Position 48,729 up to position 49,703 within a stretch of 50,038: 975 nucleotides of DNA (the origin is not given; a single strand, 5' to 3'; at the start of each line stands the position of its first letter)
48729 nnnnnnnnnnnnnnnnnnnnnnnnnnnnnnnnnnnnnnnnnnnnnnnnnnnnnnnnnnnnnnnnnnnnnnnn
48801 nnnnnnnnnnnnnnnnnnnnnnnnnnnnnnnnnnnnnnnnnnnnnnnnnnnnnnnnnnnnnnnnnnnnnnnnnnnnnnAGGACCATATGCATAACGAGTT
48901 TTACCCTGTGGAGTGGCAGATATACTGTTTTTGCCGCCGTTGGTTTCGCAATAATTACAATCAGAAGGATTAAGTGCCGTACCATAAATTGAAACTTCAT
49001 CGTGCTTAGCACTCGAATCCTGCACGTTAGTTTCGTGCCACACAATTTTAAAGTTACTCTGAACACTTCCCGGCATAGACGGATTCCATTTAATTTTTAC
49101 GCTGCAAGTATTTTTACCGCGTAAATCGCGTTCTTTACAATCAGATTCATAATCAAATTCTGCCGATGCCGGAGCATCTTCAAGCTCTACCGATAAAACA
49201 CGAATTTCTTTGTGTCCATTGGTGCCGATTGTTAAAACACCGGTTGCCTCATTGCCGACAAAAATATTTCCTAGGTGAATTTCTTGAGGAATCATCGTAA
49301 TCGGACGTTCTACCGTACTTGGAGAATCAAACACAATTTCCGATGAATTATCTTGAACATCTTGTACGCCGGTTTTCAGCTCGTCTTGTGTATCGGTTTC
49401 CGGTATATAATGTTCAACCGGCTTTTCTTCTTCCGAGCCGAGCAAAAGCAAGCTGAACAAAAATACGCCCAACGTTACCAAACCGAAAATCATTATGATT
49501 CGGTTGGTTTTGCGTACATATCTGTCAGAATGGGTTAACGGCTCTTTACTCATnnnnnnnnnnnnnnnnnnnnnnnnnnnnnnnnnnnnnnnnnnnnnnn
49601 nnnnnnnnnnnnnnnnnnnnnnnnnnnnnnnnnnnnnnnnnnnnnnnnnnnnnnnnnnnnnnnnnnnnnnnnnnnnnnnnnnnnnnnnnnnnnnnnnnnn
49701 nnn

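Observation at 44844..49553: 1569-aa TM-anchored protein: an Ig-like domain followed by about 80 units of a D-x-[DN]-G-containing 17-residue repeat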

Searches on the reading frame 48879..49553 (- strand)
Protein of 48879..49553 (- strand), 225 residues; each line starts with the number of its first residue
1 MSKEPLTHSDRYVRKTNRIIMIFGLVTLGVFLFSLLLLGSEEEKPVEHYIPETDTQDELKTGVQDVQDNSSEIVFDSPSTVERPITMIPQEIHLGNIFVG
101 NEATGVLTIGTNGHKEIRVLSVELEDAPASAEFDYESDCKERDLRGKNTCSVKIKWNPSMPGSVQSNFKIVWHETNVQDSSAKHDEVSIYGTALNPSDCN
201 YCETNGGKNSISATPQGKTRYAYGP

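Call 13: find_homologous_proteins(query=window:48879-49553:-, max_evalue=0.001)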
Query seq(225 aa) (225 aa): 18 proteins with E <= 0.001 among 199 candidates.
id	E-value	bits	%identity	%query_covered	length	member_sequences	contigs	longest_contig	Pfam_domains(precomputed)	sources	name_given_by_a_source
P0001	2.2e-49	186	46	92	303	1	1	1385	PF15780.12,PF12396.15,PF21785.4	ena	-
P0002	7.2e-49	184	53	75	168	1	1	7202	-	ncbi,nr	ncbi:MAG: hypothetical protein IJ677_08905, partial [Alphaproteobacteria bacterium]|nr:hypothetical 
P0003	3.4e-48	182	52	76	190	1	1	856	-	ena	-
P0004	8.7e-47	178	43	100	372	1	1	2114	PF12396.15,PF21785.4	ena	-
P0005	1.2e-45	174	41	100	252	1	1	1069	-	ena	-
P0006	9.8e-45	171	42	91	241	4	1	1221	-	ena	-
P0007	2.3e-44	170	42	96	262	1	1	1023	-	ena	-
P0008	7.5e-44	168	49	77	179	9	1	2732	-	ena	-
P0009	7.6e-41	158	48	75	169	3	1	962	-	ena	-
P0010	1.1e-39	154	47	76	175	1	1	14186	-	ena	-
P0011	1.9e-39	154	42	89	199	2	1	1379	-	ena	-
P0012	2.2e-37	147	42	91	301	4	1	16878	PF21784.4,PF12396.15,PF21785.4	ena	-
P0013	2.2e-35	140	43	77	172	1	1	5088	-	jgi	-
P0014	2.8e-35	140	52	65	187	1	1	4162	-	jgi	-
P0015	9.5e-33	132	52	57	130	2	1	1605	-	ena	-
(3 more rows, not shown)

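Call 14: find_encoding_contigs(protein=P0012, flank=10000, max_places=3)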
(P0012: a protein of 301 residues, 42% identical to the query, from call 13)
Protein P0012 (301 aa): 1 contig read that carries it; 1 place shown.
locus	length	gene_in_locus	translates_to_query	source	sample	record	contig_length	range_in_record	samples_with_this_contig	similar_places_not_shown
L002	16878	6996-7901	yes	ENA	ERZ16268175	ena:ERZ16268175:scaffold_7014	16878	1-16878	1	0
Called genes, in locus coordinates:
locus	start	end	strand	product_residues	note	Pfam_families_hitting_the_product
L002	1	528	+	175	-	?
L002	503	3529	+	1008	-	-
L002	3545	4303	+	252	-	PF04335:VirB8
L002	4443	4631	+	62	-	-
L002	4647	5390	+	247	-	PF04335:VirB8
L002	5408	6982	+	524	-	PF03524:CagX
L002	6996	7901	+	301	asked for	PF12396:DUF3659 (faint), PF21784:Bflower (faint), PF21785:Bflower_2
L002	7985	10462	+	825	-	-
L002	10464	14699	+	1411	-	PF12396:DUF3659 (faint), PF21784:Bflower (faint), PF21785:Bflower_2 (weak), PF03743:TrbI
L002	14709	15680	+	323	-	PF00437:T2SSE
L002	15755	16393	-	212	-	PF03193:RsgA_GTPase (faint), PF01926:MMR_HSR1, PF02421:FeoB_N (weak)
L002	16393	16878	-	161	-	?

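Call 15: find_encoding_contigs(protein=P0010, flank=10000, max_places=3)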
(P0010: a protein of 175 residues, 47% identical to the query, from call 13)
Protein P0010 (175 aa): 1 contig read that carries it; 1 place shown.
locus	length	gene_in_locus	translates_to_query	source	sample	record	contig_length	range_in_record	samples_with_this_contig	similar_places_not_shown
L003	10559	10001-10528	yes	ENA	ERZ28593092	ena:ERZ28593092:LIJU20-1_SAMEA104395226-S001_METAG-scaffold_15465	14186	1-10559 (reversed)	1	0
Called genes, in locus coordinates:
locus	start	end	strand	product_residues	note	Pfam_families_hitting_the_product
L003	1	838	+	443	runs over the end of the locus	-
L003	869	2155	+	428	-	-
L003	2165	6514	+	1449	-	-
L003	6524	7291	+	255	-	PF04335:VirB8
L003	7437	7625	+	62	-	-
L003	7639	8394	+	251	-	PF04335:VirB8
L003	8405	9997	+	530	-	PF03524:CagX (weak)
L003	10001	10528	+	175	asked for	-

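Call 18: find_related_loci(query=A1, collection=genome_contigs, flank=10000)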
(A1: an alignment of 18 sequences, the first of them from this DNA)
Query A1 (225 aa) in genome_contigs; peptide patterns used: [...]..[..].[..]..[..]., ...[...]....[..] (x = any residue, [..] = any of these).
142 stretches matched a pattern; 109 encode a relative of the query (tblastn E <= 1e-3); the best 80 are kept; 80 distinct loci.
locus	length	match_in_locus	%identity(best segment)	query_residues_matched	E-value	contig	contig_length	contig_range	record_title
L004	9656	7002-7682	53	1-225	8e-78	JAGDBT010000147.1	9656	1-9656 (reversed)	MAG: Alphaproteobacteria bacterium isolate RGIG10323 Yak_Rumen.Co__c6441372, whole genome shotgun sequence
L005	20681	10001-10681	52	1-225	6e-77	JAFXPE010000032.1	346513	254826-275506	MAG: Alphaproteobacteria bacterium isolate RGIG6619 Sheep_Rumen-1__c1251075, whole genome shotgun sequence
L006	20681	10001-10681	52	1-225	1e-76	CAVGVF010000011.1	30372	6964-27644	uncultured Eubacteriales bacterium isolate H07628-L1_cleanbin_000014 genome assembly, contig: Spades_H07628-L1_contig_71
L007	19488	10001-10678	52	1-225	1e-75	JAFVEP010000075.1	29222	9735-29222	MAG: Alphaproteobacteria bacterium isolate RGIG5100 Roe_deer_Rumen.Co__c1367782, whole genome shotgun sequence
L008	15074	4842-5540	50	1-225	2e-73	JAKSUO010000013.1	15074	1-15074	MAG: Alphaproteobacteria bacterium isolate Horse_feces335 MAG335_13, whole genome shotgun sequence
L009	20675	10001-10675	51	1-225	1e-73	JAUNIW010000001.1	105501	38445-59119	MAG: Pseudomonadota bacterium isolate S29M_St_20 NODE_28_length_105501_cov_7.560420, whole genome shotgun sequence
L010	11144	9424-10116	49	1-225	8e-73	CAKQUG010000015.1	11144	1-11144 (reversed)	MAG: uncultured Alphaproteobacteria bacterium isolate REFINED_METABAT215_TOP10_CONTIGS_1500_ASSEMBLY_K77_MERGED__Hadza_M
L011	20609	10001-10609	55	1-203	2e-72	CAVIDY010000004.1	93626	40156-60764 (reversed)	Bacteroidaceae bacterium isolate H07635-L1_cleanbin_000017 genome assembly, contig: Spades_H07635-L1_contig_78, whole ge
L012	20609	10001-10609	55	1-203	2e-72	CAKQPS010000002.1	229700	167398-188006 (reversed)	MAG: uncultured Alphaproteobacteria bacterium isolate REFINED_METABAT215_TOP10_CONTIGS_1500_ASSEMBLY_K77_MERGED__Hadza_M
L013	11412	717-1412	54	1-225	4e-72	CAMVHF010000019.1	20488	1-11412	MAG TPA_asm: uncultured Alphaproteobacteria bacterium isolate SRR8387716_bin.37_metaWRAP_v1.3_MAG genome assembly, conti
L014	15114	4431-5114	50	1-225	3e-72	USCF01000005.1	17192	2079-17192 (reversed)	uncultured Alphaproteobacteria bacterium isolate UMGS1578 genome assembly, contig: NODE_1154_length_17192_cov_8.484137,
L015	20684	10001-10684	50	1-225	6e-72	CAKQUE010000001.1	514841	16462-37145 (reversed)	MAG: uncultured Alphaproteobacteria bacterium isolate REFINED_METABAT215_TOP10_CONTIGS_1500_ASSEMBLY_K77_MERGED__Nepal_M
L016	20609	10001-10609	54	1-203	1e-71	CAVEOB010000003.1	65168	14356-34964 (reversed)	[Ruminococcus] gnavus isolate H07648-L1_cleanbin_000019 genome assembly, contig: Spades_H07648-L1_contig_142, whole geno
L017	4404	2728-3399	52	1-225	2e-71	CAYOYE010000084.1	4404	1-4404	MAG TPA_asm: uncultured Azospirillaceae bacterium isolate SRP222552_co1_183 genome assembly, contig: NODE_27072_length_4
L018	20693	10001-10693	49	1-225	1e-70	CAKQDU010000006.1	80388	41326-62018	MAG: uncultured Alphaproteobacteria bacterium isolate REFINED_METABAT215_TOP10_CONTIGS_1500_ASSEMBLY_K77_MERGED__Hadza_M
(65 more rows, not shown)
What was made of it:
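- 109 species-representative genomes encode it (call 18).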

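Call 23: search_protein_families(library=pfam, proteins=[L005:60-731:+, L005:550-2007:+, L005:2017-6498:+, L005:6513-7265:+, L005:7414-7602:+, L005:7619-8365:+, L005:8381-9997:+, L005:10001-14572:+, L005:14575-18762:+], max_evalue=0.01)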
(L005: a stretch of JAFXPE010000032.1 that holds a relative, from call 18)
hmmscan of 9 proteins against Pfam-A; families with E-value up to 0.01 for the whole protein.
L005:60-731:+ (223 aa): 0 families

L005:550-2007:+ (485 aa): 0 families

L005:2017-6498:+ (1493 aa): 0 families

L005:6513-7265:+ (250 aa): 1 family
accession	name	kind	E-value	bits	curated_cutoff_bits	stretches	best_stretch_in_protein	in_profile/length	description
PF04335.19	VirB8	-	5.3e-13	49.7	23.2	1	48-247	17-212/213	VirB8 protein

L005:7414-7602:+ (62 aa): 0 families

L005:7619-8365:+ (248 aa): 1 family
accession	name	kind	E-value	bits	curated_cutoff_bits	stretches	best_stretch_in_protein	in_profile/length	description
PF04335.19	VirB8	-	6.2e-21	75.6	23.2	1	52-244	17-211/213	VirB8 protein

L005:8381-9997:+ (538 aa): 2 families
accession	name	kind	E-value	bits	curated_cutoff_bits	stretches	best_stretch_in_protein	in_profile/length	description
PF03524.21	CagX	-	1e-12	48.7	34.2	1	81-327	4-196/198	Conjugal transfer protein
PF05036.18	SPOR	-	0.0055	17.5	21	0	461-536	10-76/76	SPOR domain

L005:10001-14572:+ (1523 aa): 7 families
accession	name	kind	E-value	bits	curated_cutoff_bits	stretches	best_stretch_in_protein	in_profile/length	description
PF21785.3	Bflower_2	-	2e-87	288.9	38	14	273-356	19-98/112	5-fold beta-flower protein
PF21784.3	Bflower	-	9.5e-48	161.8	25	8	427-477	2-51/116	4-fold beta flower protein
PF12396.14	DUF3659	-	4.6e-37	126.1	24.8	8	322-372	10-56/61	Protein of unknown function (DUF3659)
PF05593.20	RHS_repeat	-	4e-26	91.3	22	0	293-343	1-38/38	RHS Repeat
PF03803.21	Scramblase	-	0.00018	21.4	25.4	0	602-669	109-175/221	Scramblase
PF00659.24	POLO_box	-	0.0026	18.2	23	0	689-711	23-45/61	POLO box duplicated region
PF15780.11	ASH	-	0.0061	17.2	27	0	86-169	4-88/98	Abnormal spindle-like microcephaly-assoc'd, ASPM-SPD-2-Hydin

L005:14575-18762:+ (1395 aa): 4 families
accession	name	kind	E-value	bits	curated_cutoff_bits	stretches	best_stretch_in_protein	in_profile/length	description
PF21785.3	Bflower_2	-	1.8e-46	157.1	38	5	797-896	5-101/112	5-fold beta-flower protein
PF03743.19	TrbI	-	2.4e-31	109.5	35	1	1100-1303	2-188/188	Bacterial conjugation TrbI-like protein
PF21784.3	Bflower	-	3.2e-14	53.7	25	1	782-838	6-61/116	4-fold beta flower protein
PF12396.14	DUF3659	-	0.00041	20.6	24.8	0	315-367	7-55/61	Protein of unknown function (DUF3659)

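Call 28: search_protein_families(library=pfam, alignment_id=A1, max_evalue=0.1)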
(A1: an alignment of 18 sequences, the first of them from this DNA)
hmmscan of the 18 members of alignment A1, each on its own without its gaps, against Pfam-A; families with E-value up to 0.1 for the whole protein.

A. member 1, seq(225 aa): 4 families
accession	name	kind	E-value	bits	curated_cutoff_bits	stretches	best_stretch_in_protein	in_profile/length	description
PF15780.11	ASH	-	0.00011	22.7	27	1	91-171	13-89/98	Abnormal spindle-like microcephaly-assoc'd, ASPM-SPD-2-Hydin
PF24770.2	Ig-CFAP74_2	-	0.0046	17.9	27.4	1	149-176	143-170/185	CFAP74 second Ig-like domain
PF22544.2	HYDIN_VesB_CFA65-like_Ig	-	0.026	15.2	25.5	1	89-172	7-86/100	HYDIN/CFA65/VesB-like, Ig-like domain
PF06537.16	DHOR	-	0.073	11.9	22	0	178-221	51-94/499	Di-haem oxidoreductase, putative peroxidase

B. families by the number of members that match (of 18 scanned): 17 families
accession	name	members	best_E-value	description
PF15780.11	ASH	14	1.4e-05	Abnormal spindle-like microcephaly-assoc'd, ASPM-SPD-2-Hydin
PF22544.2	HYDIN_VesB_CFA65-like_Ig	9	0.0051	HYDIN/CFA65/VesB-like, Ig-like domain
PF21785.3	Bflower_2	3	2.8e-12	5-fold beta-flower protein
PF12396.14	DUF3659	3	2.8e-10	Protein of unknown function (DUF3659)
PF21784.3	Bflower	3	5.8e-07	4-fold beta flower protein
PF15183.11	MRAP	3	0.0029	Melanocortin-2 receptor accessory protein family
PF22073.2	Cep192_D4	3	0.0075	Cep192 domain 4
PF12645.13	HTH_16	2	0.00086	Helix-turn-helix domain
PF04519.19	Bactofilin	1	0.0013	Polymer-forming cytoskeletal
PF05593.20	RHS_repeat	1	0.0013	RHS Repeat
PF24770.2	Ig-CFAP74_2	1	0.0046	CFAP74 second Ig-like domain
PF25312.1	Allergen_Asp_f_4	1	0.024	Allergen Asp f 4-like domain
PF11766.14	Candida_ALS_N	1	0.046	Agglutinin-like protein, N-terminal domain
PF06537.16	DHOR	1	0.073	Di-haem oxidoreductase, putative peroxidase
PF11297.13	DUF3098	1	0.075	Protein of unknown function (DUF3098)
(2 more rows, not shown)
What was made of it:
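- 48972..49301 (-): ASH/PapD-like Ig beta-sandwich, aa 85-194, with conserved Cys138 and Cys149. Pfam ASH scores below its threshold in 14 of 18 orthologues (call 28).
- On ASH/PapD-like Ig domains (PF15780, PF22544): The sequence HMM stays below threshold (22.7 bits against 27) but matches in 14 of 18 orthologues (call 28).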

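Call 29: search_solved_structures(query=A1, max_evalue=10, show_alignments=2)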
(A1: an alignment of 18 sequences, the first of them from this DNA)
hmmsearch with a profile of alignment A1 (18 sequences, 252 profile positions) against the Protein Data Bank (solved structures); distinct sequences matched with E-value up to 10: 0.
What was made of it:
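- Tried and rejected: PDB sequence-profile search with the N-terminal alignment found nothing at E≤10 (call 29).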

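Call 57: predict_structure(alignment_id=A1)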
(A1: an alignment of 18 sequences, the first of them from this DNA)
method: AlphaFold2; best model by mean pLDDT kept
length: 225 residues; sequences in the alignment: 18
mean_pLDDT: 70.9   pTM: 0.51
mean pLDDT of the five models: 70.9, 68.2, 66.8, 66.8, 61.7
residues with pLDDT >= 90: 54; 70-90: 81; 50-70: 25; < 50: 65
segments of 3 or more residues with pLDDT < 50: 41-75, 77-80, 203-225
pLDDT, mean of each block of 10 residues (from residue 1): 54 71 93 82 40 34 37 47 81 83 89 89 80 88 90 90 89 85 91 77 46 39 38
secondary structure, 60 per line:
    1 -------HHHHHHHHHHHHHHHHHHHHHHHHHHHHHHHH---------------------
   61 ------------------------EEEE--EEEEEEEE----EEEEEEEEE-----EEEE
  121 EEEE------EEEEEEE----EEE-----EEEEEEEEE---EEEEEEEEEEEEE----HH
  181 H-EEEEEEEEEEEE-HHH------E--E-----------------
elements in order: H8-39 E85-88 E91-98 E103-111 E117-124 E131-137 E142-144 E150-158 E162-174 E183-194
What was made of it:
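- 49437..49499 (-): Single transmembrane helix (signal anchor, N-in), aa 19-39. AF2 models a helix over 8-39 with pLDDT up to 93 (call 57).
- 49302..49436 (-): Acidic, poorly conserved, disordered linker, aa 40-84. pLDDT is below 50 over aa 41-80 (call 57).
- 48972..49301 (-): AF2 gives 9 strands with pLDDT 80-91 (call 57).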

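Call 59: fold_search(model_id=the predicted structure, library=pdb)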
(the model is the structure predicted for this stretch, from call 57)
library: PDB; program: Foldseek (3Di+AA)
matches with E <= 10: 1709; with E <= 0.001: 80
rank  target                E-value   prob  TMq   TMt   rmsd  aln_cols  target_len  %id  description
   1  6fvi                  7.1e-07  1.00  0.38  0.57  11.8       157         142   11  ASH / PapD-like domain of human CEP192 (PapD-like domain 7) (released 2019-03-20)
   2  2ys4_MODEL_1_A        2.7e-06  1.00  0.35  0.58  13.0       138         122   12  Solution structure of the N-terminal PapD-like domain of HYDIN protein from human (released 2008-04-08)
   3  6bqm                  3.5e-06  1.00  0.33  0.17   4.1       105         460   19  Secreted serine protease VesC from Vibrio cholerae (released 2018-11-28)
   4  2e6j_MODEL_1_A        8.5e-06  1.00  0.36  0.64   4.4       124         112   12  Solution structure of the C-terminal PapD-like domain from human HYDIN protein (released 2007-07-03)
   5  7som_J                1.4e-05  1.00  0.36  0.14   4.8       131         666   12  Ciliary C2 central pair apparatus isolated from Chlamydomonas reinhardtii (released 2022-04-13)
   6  7sqc_O1               1.6e-05  1.00  0.38  0.14   4.2       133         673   17  Ciliary C1 central pair apparatus isolated from Chlamydomonas reinhardtii (released 2022-04-13)
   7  7sqc_T0               1.7e-05  1.00  0.38  0.17   9.7       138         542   17  Ciliary C1 central pair apparatus isolated from Chlamydomonas reinhardtii (released 2022-04-13)
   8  7ptb                  1.9e-05  1.00  0.39  0.28   4.0       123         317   10  Crystal structure of the SPD-2 domain of human CEP192 (released 2022-04-06)
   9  7sqc_2A               2.7e-05  1.00  0.36  0.12  25.9       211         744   12  Ciliary C1 central pair apparatus isolated from Chlamydomonas reinhardtii (released 2022-04-13)
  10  9ijj_L                4.0e-05  1.00  0.37  0.36   3.6       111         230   16  In situ structure of the central apparatus in mouse sperm axoneme. (released 2025-06-04)
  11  7sqc_M1               4.0e-05  1.00  0.36  0.16  15.3       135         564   12  Ciliary C1 central pair apparatus isolated from Chlamydomonas reinhardtii (released 2022-04-13)
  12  5fqe_A                4.7e-05  1.00  0.32  0.14   6.1       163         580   10  The details of glycolipid glycan hydrolysis by the structural analysis of a family 123 glycoside hydrolase from Clostr (released 2016-03-30)
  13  4lk4                  5.6e-05  1.00  0.38  0.27   3.0       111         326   12  Structure of Vibrio cholerae VesB protease (released 2014-02-05)
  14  7sqc_2B               5.9e-05  1.00  0.36  0.12  25.7       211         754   12  Ciliary C1 central pair apparatus isolated from Chlamydomonas reinhardtii (released 2022-04-13)
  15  5fqh_A                8.2e-05  1.00  0.32  0.14   6.0       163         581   10  The details of glycolipid glycan hydrolysis by the structural analysis of a family 123 glycoside hydrolase from Clostr (released 2016-03-30)
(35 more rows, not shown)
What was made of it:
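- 48972..49301 (-): Foldseek matches 6fvi, 2ys4, 2e6j and 4lk4 at probability 1.0 (call 59).
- On ASH/PapD-like Ig domains (PF15780, PF22544): Foldseek gives probability 1.0 and TMt 0.57-0.64 to 6fvi, 2ys4 and 2e6j (call 59).
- Checked: The top Foldseek PDB hits are ASH/PapD-like Ig domains (CEP192 6fvi, HYDIN 2ys4 and 2e6j, VesB/VesC), at probability 1.0 (calls 57, 59).
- Foldseek matches ASH/PapD Ig domains (calls 57, 59).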

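Call 60: search_protein_representatives(alignment_id=A1)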
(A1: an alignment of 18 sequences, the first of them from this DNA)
Query: 18 sequences, 252 profile positions. Proteins with E-value up to 0.001 (for the whole library): 958; up to 1e-10: 203; up to 1e-30: 33. The best 150 are listed.
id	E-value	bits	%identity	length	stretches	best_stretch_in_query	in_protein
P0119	2.5e-131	453.0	-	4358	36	68-171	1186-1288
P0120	6.1e-114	396.1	-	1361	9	1-248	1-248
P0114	1.8e-113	394.5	-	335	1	1-249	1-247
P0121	6.1e-96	337.1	-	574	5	1-249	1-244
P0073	5.8e-91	320.8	-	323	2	3-249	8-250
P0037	1.3e-90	319.7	-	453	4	1-249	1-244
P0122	6.1e-87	307.6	-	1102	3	1-249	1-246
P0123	1.5e-85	303.1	-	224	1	28-248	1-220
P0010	5.1e-77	275.1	-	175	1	1-170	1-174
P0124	1.4e-73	263.8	-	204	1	1-199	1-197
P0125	1.0e-66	241.4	-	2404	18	74-190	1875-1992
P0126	1.2e-59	218.2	-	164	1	3-153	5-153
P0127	2.1e-59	217.4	-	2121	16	85-185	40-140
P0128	4.5e-56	206.5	-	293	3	7-249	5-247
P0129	9.9e-56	205.4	-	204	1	48-210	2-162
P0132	3.7e-48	180.5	-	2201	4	1-247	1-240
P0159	1.2e-24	103.5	-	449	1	5-245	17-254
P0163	2.4e-23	99.3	-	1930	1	3-243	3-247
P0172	1.5e-20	90.1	-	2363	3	4-249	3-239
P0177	1.2e-19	87.2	-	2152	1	1-250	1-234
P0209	1.6e-15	73.7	-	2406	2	4-247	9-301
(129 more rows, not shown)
